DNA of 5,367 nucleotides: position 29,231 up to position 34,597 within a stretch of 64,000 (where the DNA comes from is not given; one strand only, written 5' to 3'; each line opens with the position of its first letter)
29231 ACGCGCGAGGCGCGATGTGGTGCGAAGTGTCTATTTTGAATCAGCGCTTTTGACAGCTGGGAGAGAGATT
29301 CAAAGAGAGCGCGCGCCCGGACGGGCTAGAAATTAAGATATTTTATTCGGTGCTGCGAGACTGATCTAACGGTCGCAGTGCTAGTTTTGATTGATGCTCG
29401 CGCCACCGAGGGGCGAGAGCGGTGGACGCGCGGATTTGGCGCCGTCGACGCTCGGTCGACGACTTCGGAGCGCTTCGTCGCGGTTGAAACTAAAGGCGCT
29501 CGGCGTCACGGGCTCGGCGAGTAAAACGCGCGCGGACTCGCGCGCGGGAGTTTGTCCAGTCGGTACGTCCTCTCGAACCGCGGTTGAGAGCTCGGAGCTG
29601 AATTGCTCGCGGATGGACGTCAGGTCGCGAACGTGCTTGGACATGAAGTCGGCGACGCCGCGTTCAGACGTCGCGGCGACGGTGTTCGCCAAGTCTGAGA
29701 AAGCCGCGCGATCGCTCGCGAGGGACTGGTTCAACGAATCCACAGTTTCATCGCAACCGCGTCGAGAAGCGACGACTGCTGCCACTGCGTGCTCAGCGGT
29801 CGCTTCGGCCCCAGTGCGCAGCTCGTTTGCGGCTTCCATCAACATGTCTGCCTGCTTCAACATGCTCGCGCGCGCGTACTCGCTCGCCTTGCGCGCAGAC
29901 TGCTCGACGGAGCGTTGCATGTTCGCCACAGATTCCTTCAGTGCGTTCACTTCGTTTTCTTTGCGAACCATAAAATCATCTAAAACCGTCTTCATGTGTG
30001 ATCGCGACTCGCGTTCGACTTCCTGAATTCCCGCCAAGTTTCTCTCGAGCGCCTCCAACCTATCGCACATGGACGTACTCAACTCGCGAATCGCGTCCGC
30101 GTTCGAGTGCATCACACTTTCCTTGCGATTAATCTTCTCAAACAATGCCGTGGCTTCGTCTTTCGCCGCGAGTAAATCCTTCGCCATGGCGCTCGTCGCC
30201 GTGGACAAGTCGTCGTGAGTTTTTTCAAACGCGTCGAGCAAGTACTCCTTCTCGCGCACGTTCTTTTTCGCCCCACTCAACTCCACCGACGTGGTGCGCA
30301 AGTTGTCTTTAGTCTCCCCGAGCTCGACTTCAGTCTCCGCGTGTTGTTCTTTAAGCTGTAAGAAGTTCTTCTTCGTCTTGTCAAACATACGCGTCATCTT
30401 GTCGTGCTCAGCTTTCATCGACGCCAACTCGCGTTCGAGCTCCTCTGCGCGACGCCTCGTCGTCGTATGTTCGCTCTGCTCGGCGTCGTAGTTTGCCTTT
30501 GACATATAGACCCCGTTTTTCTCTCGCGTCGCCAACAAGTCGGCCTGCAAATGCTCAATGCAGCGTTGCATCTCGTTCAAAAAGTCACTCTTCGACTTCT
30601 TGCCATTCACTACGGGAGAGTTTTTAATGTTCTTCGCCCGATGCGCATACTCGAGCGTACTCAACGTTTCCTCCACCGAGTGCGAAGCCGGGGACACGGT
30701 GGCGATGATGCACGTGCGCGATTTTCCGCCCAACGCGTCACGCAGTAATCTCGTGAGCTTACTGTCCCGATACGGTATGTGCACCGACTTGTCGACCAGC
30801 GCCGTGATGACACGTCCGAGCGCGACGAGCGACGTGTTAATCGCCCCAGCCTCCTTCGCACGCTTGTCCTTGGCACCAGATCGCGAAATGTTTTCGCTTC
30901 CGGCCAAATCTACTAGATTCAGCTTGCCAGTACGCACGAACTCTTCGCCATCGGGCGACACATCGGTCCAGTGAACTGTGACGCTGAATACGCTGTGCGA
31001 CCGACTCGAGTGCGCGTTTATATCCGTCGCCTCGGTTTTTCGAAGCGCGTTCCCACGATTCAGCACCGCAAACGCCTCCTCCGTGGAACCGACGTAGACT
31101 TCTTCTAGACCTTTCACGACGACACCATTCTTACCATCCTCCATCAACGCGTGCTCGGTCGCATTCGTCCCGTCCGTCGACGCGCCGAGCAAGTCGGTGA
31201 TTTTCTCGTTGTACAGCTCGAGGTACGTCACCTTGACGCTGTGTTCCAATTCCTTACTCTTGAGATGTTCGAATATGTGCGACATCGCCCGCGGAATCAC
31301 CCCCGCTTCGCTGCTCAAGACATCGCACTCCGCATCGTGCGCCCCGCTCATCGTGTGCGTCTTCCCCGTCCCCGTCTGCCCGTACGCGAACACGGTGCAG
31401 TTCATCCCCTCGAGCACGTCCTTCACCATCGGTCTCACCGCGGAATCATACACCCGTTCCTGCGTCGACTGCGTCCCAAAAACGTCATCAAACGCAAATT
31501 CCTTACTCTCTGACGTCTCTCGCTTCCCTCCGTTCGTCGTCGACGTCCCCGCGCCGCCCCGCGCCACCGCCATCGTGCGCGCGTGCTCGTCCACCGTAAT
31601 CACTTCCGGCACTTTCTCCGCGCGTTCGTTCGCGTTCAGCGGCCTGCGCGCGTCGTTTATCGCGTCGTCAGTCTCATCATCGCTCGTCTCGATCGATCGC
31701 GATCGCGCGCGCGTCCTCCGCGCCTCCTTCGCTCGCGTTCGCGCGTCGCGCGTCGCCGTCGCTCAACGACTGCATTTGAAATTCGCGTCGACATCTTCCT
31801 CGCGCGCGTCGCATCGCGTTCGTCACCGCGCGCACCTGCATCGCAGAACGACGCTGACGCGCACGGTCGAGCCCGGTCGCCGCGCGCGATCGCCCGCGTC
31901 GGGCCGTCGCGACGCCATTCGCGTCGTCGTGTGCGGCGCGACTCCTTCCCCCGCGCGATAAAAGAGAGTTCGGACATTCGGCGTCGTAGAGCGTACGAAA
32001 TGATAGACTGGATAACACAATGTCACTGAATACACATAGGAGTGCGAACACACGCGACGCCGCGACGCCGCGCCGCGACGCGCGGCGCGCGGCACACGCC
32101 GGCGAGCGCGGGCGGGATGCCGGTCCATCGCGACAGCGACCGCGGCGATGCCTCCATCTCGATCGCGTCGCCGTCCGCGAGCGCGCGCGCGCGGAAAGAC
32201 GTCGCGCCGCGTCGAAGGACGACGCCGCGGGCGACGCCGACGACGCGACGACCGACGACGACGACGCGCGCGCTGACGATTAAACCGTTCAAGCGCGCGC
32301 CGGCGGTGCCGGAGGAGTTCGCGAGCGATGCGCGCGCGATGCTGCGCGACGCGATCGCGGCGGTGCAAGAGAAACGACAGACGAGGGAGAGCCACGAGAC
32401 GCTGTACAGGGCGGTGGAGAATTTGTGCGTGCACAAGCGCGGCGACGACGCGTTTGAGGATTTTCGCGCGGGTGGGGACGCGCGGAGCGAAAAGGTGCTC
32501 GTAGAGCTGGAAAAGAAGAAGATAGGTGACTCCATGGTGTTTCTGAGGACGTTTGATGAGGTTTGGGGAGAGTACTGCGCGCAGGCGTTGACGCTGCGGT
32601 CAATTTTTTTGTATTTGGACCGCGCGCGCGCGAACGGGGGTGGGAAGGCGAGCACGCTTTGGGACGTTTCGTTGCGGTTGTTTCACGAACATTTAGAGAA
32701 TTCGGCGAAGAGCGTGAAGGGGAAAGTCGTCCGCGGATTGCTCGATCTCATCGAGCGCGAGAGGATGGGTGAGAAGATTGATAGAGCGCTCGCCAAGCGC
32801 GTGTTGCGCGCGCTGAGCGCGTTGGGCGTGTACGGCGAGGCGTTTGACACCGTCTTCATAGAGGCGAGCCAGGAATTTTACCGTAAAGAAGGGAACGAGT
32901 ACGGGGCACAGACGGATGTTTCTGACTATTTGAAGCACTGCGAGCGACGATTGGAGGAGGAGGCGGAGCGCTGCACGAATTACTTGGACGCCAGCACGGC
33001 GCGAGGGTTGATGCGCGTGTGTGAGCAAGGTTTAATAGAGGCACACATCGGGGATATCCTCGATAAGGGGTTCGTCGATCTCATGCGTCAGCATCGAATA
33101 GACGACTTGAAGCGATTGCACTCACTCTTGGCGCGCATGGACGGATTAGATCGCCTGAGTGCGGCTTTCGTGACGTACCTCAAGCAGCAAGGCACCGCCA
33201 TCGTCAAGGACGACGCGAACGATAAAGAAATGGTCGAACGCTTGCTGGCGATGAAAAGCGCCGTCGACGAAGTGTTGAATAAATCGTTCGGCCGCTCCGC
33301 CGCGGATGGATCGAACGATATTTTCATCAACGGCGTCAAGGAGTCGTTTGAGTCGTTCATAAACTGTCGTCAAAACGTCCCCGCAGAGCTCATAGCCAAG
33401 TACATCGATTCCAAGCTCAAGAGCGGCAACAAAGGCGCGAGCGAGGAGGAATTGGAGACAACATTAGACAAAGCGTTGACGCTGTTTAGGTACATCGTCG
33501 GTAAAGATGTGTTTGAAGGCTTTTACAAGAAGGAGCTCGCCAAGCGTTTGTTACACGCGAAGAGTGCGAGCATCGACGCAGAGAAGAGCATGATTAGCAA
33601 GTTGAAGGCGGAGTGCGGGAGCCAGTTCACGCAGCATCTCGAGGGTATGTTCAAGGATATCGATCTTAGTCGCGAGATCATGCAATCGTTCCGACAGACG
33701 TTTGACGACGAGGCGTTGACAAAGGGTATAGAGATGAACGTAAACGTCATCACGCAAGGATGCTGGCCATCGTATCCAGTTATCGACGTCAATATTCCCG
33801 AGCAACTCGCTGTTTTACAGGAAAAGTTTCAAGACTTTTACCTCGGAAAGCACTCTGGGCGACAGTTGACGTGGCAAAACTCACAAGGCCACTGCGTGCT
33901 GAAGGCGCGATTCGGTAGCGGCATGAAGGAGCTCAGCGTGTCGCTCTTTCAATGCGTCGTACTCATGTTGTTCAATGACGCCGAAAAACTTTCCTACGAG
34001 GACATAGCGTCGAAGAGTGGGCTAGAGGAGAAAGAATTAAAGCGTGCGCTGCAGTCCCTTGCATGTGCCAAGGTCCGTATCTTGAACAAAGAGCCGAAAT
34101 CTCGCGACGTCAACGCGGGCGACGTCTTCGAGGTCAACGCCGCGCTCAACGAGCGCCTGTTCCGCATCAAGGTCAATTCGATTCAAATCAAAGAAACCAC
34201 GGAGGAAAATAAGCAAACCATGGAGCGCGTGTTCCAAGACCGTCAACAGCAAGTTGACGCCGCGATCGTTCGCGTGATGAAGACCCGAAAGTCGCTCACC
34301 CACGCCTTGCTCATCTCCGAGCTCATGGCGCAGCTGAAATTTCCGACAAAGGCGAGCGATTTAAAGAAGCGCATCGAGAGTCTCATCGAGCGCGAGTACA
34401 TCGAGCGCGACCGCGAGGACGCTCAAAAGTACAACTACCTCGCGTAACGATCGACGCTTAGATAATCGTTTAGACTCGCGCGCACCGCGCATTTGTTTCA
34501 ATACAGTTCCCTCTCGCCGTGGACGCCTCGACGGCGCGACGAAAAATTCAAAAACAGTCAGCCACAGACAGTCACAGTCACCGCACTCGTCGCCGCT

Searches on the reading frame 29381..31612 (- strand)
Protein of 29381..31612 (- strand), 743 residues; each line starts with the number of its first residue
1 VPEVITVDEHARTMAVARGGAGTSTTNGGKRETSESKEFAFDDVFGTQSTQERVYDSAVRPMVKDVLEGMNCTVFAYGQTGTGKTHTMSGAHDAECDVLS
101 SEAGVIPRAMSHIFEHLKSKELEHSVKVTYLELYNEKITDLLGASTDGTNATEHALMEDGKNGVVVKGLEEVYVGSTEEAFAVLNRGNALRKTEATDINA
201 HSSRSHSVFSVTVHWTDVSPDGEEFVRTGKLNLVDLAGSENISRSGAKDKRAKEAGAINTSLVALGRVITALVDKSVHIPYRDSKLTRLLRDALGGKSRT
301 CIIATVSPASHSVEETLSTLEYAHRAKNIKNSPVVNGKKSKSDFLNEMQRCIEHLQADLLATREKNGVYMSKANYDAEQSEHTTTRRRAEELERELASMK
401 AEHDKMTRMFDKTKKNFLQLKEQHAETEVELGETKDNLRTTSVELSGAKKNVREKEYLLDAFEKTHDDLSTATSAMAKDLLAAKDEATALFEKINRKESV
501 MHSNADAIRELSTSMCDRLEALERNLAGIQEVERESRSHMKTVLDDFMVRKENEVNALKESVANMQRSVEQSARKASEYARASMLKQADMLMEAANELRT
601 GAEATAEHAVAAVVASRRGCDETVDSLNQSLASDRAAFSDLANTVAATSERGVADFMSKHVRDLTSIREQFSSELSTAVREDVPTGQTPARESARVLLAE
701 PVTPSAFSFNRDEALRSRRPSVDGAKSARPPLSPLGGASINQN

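Call 57: search_protein_families(library=pfam, proteins=[window:29381-31612:-], max_evalue=0.00001)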
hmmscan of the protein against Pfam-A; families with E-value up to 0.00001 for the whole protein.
window:29381-31612:- (743 aa): 2 families
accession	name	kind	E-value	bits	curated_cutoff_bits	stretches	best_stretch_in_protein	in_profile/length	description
PF00225.29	Kinesin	-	5.2e-113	377.8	29.3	1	25-329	29-327/327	Kinesin motor domain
PF16796.11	Microtub_bd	-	4.5e-23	82.3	27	1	29-142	50-155/155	Microtubule binding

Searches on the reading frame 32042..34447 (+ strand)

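Call 57: search_protein_families(library=pfam, proteins=[window:32042-34447:+], max_evalue=0.00001)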
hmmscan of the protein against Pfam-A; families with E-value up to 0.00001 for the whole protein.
window:32042-34447:+ (801 aa): 2 families
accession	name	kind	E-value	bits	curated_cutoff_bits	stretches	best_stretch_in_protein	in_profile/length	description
PF00888.28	Cullin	-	4.8e-201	670.2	33.2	1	100-700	3-618/620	Cullin family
PF10557.15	Cullin_Nedd8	-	4.1e-23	81.7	36.9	1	733-793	1-63/63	Cullin protein neddylation domain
